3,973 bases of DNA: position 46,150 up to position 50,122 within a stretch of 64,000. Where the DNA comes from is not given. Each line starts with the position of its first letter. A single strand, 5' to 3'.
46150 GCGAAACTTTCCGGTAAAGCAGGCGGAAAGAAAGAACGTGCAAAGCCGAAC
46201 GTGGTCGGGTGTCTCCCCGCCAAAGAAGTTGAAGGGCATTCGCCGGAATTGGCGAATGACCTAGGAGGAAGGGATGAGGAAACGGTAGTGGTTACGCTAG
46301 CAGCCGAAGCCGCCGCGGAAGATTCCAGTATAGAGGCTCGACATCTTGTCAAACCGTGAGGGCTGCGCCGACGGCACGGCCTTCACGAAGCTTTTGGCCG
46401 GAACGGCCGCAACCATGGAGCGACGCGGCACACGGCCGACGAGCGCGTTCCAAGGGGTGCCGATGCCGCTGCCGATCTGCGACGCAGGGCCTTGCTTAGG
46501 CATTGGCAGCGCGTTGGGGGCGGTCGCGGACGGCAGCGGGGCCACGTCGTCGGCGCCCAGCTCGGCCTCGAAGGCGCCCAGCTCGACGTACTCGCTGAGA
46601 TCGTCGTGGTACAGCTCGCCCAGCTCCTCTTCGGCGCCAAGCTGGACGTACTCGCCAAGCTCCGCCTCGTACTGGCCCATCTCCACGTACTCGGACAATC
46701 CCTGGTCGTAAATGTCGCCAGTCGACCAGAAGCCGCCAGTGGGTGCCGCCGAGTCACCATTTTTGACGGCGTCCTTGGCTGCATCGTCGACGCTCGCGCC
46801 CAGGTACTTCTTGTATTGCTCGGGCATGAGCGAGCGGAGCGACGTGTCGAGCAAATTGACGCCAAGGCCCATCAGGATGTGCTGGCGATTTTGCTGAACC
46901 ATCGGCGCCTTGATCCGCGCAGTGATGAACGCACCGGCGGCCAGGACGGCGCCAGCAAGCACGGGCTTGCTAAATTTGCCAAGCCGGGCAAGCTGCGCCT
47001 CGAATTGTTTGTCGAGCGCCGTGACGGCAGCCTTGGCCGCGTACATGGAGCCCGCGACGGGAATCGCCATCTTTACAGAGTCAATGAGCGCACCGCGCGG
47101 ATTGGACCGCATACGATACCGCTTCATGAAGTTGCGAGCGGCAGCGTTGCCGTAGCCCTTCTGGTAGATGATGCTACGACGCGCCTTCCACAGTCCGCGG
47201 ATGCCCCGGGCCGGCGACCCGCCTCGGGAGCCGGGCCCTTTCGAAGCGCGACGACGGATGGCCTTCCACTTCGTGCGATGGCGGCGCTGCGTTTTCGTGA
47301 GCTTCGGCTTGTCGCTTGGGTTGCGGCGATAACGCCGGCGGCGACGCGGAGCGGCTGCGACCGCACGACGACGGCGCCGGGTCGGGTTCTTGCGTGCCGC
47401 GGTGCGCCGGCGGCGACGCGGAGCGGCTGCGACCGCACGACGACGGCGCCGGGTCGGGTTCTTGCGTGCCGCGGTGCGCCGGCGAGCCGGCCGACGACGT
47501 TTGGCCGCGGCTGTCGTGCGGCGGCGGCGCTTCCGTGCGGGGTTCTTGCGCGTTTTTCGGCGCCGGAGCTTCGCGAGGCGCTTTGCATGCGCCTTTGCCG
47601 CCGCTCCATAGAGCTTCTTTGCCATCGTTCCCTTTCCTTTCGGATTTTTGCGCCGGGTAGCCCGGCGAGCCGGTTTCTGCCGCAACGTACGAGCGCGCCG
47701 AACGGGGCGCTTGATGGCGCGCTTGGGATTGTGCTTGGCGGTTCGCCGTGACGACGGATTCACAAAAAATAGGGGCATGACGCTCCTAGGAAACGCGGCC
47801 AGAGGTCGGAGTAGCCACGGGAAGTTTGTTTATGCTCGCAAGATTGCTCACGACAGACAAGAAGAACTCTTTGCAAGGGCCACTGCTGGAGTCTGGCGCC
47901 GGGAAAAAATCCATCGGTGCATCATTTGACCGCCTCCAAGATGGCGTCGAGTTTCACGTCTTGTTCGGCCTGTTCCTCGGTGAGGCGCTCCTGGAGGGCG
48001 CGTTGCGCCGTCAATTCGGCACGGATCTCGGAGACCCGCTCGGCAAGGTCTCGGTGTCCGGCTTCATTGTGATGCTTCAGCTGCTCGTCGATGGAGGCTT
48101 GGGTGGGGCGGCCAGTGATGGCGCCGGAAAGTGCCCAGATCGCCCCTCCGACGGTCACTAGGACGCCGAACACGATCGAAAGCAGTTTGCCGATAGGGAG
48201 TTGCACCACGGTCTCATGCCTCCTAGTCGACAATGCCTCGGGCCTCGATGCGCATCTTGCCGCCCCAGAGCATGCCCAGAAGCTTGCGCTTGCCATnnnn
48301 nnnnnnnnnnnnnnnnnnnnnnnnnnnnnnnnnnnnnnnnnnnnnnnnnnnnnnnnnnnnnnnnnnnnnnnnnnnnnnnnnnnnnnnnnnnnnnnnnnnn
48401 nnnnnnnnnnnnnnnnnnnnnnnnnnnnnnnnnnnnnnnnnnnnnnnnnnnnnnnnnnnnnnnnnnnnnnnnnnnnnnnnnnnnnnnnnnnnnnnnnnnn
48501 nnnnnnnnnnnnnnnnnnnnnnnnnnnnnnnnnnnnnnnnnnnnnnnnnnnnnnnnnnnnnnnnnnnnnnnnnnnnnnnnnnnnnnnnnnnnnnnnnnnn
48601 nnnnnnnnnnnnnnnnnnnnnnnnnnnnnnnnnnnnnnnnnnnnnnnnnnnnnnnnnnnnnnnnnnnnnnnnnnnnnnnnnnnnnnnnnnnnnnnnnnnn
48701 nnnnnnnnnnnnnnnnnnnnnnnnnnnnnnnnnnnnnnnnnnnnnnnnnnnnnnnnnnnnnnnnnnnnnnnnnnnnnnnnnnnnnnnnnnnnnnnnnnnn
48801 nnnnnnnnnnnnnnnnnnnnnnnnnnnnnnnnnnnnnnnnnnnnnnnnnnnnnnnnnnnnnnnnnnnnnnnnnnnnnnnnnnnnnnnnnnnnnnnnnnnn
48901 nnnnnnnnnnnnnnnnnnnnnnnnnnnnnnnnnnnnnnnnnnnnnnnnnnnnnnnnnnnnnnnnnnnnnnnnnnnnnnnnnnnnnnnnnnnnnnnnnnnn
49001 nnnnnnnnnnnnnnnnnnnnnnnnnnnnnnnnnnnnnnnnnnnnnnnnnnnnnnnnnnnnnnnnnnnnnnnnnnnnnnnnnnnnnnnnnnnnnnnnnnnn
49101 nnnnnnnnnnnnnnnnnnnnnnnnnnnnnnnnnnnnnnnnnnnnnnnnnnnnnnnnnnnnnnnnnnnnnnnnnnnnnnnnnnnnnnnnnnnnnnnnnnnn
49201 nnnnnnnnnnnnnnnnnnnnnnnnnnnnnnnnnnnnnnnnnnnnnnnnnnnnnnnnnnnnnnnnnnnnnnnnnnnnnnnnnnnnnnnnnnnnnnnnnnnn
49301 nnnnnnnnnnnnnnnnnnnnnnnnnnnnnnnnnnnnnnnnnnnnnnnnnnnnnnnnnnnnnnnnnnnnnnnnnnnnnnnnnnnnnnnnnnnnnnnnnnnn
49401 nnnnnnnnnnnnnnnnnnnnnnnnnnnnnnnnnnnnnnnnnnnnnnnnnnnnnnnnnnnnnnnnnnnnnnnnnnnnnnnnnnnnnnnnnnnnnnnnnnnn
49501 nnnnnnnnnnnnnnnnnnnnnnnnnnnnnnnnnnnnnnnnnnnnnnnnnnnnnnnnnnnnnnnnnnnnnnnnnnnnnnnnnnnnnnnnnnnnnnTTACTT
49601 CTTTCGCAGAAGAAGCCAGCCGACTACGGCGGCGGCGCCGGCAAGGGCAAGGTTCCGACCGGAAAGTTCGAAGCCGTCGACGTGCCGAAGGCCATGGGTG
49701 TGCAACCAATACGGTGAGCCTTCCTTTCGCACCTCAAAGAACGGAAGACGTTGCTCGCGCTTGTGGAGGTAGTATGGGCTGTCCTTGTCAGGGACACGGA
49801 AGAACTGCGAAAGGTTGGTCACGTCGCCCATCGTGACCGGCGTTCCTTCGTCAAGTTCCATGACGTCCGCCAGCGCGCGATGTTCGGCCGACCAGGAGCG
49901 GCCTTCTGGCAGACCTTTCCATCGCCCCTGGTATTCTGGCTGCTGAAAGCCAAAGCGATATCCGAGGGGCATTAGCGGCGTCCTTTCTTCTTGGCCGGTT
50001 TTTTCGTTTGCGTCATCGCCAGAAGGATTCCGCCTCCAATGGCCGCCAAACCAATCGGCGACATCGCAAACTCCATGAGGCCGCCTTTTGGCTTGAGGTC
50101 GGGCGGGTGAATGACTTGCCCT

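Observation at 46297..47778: Protamine-like, Asn-Pro-punctuated arginine-rich protein with a perfect 72-bp tandem duplication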

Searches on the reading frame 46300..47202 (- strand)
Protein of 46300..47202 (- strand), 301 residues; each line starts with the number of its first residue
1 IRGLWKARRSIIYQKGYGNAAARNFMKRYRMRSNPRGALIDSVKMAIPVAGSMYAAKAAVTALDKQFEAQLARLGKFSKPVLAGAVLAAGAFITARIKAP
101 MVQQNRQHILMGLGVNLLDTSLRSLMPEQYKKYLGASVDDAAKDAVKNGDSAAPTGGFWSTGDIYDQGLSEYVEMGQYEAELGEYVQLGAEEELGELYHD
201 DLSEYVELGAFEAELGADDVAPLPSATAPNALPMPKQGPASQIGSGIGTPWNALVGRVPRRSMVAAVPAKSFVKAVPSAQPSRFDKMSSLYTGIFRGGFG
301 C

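Call 38: search_protein_representatives(alignment_id=A3)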
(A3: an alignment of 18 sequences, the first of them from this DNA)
Query: 18 sequences, 252 profile positions. Proteins with E-value up to 0.001 (for the whole library): 255; up to 1e-10: 178; up to 1e-30: 128. The best 150 are listed.
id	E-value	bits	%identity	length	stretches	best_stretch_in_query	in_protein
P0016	3.0e-99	348.3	-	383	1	1-252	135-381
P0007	1.3e-98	346.2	-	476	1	1-252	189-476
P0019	3.3e-98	344.9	-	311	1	2-252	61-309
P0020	5.3e-98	344.2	-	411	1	7-252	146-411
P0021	1.0e-96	340.0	-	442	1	3-252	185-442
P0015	4.3e-94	331.4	-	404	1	2-252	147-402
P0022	4.6e-93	328.0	-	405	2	3-250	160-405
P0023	6.6e-92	324.3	-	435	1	2-251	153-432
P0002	2.7e-90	319.0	-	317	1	2-252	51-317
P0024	8.6e-90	317.3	-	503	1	3-252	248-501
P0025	4.4e-89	315.0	-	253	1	4-252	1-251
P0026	5.8e-89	314.6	-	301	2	1-252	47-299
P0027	6.1e-89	314.5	-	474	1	2-252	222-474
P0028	1.5e-86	306.7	-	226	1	37-250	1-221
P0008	1.6e-86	306.6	-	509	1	2-252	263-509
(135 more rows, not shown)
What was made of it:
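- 46297..47778 (-): Whole gene, 493 aa. The true start is ATG 47778 (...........), not the internal start used in the NCBI annotation (442 aa). Family of 255 clusters (call 38).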

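Call 39: search_dna_similar(query=window:46300-47202:-, collection=phages, mode=protein, max_evalue=0.01)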
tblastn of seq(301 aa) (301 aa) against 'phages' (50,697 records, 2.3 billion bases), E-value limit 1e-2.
No match.
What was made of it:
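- Tried and rejected: tblastn against 50,697 phage records (call 39).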

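Call 41: find_related_loci(query=A3, collection=viral_contigs, flank=10000)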
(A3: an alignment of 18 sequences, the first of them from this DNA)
Query A3 (301 aa) in viral_contigs; peptide patterns used: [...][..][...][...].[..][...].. (x = any residue, [..] = any of these).
46 stretches matched a pattern, but none encodes a relative of the query by tblastn (E <= 1e-3).

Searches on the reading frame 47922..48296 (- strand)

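Call 6: search_protein_families(library=pfam, proteins=[window:47922-48296:-], max_evalue=1)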
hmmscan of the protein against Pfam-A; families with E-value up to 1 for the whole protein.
window:47922-48296:- (124 aa): 5 families
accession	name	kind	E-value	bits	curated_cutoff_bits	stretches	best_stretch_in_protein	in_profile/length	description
PF23933.1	DUF7269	-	0.0046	17.5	29.1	1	21-107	18-96/162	Family of unknown function (DUF7269)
PF06897.17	DUF1269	-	0.12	13.1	26.9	1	36-74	4-45/100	Protein of unknown function (DUF1269)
PF06097.16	DUF945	-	0.12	11.8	26.8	1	37-86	3-50/460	Bacterial protein of unknown function (DUF945)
PF19111.5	DUF5798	-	0.13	13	27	1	83-122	40-76/89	Family of unknown function (DUF5798)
PF18699.6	MRPL52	-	0.22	12.2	26.6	1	62-115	31-81/92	Mitoribosomal protein mL52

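Call 7: search_protein_families(library=phrogs, proteins=[window:47922-48296:-], max_evalue=0.01)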
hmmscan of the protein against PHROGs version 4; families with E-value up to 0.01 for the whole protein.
window:47922-48296:- (124 aa): 1 family
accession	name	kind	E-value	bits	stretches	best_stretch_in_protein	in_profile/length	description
phrog_462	-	other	0.0024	19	1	43-121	11-88/101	lipoprotein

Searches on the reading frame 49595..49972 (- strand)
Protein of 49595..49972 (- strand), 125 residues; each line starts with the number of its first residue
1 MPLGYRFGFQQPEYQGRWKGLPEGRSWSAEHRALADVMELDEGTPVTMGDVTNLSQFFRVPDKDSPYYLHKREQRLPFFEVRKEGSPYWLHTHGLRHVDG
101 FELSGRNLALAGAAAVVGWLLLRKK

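Call 24: search_protein_families(library=pfam, proteins=[window:49595-49972:-], max_evalue=0.1)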
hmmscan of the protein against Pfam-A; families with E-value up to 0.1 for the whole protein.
window:49595-49972:- (125 aa): 1 family
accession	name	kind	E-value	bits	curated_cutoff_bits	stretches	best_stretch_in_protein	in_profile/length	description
PF22789.1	DUF4026_C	-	0.014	16.3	27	1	85-103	11-29/114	Protein of unknown function (DUF4026) C-terminal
